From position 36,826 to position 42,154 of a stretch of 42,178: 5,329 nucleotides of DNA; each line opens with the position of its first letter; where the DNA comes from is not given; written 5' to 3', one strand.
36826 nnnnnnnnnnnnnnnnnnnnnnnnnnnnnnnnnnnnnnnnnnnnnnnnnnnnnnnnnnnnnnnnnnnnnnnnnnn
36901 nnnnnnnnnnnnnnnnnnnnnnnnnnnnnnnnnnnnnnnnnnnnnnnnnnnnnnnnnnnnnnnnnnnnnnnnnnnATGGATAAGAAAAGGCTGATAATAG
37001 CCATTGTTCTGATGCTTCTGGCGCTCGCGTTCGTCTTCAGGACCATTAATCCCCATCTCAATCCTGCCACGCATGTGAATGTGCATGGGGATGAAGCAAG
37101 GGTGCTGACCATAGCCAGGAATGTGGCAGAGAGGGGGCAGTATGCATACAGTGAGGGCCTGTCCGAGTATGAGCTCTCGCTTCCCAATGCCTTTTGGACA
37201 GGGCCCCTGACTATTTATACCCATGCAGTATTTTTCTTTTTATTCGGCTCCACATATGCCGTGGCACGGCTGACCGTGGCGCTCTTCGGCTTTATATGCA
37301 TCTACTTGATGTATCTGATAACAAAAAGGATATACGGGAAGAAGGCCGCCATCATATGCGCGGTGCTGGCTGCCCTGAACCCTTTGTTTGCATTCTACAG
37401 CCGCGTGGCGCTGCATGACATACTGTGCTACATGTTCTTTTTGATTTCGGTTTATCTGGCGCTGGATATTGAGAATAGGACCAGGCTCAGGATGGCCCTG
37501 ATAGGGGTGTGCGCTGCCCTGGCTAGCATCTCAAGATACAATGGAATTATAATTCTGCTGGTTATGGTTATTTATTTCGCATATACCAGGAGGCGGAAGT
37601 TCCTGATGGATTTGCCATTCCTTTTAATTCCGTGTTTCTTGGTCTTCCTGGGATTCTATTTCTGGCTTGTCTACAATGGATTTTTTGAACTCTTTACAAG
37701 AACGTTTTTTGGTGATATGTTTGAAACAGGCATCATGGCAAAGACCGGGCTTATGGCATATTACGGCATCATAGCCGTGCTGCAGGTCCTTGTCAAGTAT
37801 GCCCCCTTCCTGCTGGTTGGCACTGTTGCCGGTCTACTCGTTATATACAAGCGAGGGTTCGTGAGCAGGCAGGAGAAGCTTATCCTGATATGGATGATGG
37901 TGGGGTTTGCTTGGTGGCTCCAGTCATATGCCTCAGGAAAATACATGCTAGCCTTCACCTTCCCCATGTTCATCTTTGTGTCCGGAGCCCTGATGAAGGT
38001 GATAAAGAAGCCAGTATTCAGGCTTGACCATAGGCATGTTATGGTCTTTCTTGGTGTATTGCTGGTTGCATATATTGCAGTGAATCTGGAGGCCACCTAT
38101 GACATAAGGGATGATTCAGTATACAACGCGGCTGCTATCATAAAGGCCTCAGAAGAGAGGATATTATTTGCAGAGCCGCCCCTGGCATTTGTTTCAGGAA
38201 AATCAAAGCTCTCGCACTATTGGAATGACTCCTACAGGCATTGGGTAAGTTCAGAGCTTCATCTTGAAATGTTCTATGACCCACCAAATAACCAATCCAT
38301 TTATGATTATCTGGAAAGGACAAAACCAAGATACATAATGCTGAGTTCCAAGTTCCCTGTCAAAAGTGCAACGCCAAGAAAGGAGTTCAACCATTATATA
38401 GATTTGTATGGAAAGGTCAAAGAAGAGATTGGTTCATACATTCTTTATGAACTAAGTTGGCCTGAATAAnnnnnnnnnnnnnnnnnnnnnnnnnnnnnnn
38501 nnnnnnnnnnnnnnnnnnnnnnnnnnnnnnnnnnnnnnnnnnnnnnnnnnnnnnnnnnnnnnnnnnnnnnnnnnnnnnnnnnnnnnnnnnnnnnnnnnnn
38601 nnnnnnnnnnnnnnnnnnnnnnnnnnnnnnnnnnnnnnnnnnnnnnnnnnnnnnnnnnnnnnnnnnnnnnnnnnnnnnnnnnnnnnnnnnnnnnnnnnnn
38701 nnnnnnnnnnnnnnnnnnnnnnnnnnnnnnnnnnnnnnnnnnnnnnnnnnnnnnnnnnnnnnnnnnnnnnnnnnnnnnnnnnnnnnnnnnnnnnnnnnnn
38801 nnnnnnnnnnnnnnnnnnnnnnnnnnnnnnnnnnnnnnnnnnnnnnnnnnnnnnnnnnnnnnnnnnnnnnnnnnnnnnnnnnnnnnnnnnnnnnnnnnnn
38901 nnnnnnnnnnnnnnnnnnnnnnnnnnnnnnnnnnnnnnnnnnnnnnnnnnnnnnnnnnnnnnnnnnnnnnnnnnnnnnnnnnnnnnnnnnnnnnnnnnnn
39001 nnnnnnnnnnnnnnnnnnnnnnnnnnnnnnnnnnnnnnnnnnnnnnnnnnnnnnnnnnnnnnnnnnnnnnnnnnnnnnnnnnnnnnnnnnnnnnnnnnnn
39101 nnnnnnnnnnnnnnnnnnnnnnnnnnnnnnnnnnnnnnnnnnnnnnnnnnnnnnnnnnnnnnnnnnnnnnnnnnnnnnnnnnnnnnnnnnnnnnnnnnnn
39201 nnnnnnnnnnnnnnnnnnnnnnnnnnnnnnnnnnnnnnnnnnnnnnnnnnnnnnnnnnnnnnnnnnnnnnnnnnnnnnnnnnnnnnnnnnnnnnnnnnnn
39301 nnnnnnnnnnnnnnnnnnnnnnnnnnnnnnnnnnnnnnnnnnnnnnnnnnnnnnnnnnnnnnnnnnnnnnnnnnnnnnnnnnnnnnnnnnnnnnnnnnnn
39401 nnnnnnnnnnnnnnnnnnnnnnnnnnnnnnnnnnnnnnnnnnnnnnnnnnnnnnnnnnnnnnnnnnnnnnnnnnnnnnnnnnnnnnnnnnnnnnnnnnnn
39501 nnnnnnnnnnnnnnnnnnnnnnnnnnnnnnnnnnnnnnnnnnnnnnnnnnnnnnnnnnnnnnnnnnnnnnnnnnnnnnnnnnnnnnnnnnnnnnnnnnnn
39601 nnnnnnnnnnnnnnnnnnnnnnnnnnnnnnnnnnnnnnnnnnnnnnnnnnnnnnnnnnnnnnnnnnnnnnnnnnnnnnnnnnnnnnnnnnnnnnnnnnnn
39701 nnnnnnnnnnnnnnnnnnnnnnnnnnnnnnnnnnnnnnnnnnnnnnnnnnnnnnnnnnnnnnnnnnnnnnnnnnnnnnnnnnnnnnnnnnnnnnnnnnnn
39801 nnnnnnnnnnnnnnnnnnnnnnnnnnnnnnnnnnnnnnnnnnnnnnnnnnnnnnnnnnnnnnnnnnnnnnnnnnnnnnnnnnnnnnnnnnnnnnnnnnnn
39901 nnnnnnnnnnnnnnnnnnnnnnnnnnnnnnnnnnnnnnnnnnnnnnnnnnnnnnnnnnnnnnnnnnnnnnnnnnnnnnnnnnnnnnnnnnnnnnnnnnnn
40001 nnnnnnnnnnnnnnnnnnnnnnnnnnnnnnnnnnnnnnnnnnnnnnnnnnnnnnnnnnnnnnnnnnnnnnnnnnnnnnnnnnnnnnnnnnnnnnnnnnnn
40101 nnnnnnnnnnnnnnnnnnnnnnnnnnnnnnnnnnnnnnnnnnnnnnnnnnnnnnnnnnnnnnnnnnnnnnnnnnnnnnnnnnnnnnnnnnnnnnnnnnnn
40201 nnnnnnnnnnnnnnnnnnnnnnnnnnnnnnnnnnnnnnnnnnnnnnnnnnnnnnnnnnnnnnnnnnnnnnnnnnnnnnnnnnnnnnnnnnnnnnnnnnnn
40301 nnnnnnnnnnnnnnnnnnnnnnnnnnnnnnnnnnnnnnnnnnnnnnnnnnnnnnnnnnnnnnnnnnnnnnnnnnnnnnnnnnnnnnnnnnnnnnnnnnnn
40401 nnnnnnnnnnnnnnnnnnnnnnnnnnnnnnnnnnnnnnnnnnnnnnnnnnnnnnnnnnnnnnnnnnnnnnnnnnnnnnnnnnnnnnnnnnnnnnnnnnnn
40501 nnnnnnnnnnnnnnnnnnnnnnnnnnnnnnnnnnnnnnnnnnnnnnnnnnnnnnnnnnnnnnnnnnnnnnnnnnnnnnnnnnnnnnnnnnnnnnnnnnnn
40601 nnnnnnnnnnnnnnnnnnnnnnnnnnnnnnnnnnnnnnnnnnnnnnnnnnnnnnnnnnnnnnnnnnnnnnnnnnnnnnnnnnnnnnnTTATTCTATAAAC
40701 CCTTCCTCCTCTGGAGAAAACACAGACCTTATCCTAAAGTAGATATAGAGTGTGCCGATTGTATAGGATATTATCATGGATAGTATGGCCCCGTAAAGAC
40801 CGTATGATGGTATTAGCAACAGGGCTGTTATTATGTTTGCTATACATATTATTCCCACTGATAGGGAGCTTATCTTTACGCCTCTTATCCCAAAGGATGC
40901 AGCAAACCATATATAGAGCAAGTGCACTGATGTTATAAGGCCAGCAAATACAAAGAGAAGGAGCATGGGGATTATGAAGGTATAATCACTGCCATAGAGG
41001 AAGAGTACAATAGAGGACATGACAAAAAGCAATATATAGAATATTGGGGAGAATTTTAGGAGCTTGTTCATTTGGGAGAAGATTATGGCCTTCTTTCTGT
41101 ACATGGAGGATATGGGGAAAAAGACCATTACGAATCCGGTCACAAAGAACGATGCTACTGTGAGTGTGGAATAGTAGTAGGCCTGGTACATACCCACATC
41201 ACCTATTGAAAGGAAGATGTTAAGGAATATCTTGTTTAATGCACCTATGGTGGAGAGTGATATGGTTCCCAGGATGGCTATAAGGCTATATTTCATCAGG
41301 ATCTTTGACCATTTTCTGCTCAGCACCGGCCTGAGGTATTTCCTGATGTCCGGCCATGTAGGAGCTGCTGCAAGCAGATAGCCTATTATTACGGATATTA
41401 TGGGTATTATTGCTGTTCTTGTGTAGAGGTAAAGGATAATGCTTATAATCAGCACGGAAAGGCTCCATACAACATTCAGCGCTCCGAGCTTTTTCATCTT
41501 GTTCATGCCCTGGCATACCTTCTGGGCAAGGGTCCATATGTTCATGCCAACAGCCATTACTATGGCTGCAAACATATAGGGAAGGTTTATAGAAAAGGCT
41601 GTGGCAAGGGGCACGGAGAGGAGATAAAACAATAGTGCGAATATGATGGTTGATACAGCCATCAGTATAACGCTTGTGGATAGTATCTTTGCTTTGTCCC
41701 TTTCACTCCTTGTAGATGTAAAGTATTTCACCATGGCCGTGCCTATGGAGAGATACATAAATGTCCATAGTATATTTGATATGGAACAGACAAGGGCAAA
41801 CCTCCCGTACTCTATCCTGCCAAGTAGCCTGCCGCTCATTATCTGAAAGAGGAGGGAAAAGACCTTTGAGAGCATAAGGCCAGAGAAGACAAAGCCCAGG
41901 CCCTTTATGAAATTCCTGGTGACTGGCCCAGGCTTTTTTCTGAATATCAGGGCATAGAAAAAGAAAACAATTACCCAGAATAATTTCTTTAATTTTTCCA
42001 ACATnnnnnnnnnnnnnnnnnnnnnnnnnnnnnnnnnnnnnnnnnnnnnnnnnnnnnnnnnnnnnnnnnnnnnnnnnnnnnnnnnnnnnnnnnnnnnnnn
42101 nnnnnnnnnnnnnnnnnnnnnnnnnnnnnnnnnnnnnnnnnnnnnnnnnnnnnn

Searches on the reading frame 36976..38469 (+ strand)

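Call 71: search_protein_families(library=pfam, proteins=[window:36976-38469:+], max_evalue=0.00001)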
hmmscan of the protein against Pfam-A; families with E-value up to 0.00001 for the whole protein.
window:36976-38469:+ (497 aa): 2 families
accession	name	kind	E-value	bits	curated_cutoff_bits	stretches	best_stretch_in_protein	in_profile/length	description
PF13231.12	PMT_2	-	4.5e-16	59.9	26.1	1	77-225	4-154/160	Dolichyl-phosphate-mannose-protein mannosyltransferase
PF02366.24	PMT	-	3e-07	30.7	22.7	1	86-210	74-205/245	Dolichyl-phosphate-mannose-protein mannosyltransferase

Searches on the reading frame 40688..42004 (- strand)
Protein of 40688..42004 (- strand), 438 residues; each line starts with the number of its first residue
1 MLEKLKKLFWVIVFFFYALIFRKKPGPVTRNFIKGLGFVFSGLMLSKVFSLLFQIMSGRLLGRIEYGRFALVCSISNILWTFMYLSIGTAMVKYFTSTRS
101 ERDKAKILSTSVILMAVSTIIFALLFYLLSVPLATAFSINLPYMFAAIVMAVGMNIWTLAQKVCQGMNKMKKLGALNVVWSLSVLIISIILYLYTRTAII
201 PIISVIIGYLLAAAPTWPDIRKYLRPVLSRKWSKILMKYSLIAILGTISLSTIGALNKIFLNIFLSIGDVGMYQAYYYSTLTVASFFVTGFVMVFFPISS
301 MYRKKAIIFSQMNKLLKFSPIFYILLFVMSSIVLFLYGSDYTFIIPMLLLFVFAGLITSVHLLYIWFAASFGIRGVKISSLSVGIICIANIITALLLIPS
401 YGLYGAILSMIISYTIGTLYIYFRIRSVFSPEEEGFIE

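Call 71: search_protein_families(library=pfam, proteins=[window:40688-42004:-], max_evalue=0.00001)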
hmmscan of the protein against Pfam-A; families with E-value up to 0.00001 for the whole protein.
window:40688-42004:- (438 aa): 1 family
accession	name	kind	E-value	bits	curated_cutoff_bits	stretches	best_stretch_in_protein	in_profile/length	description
PF01943.22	Polysacc_synt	-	6.7e-17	62.3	28.2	1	34-302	3-273/274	Polysaccharide biosynthesis protein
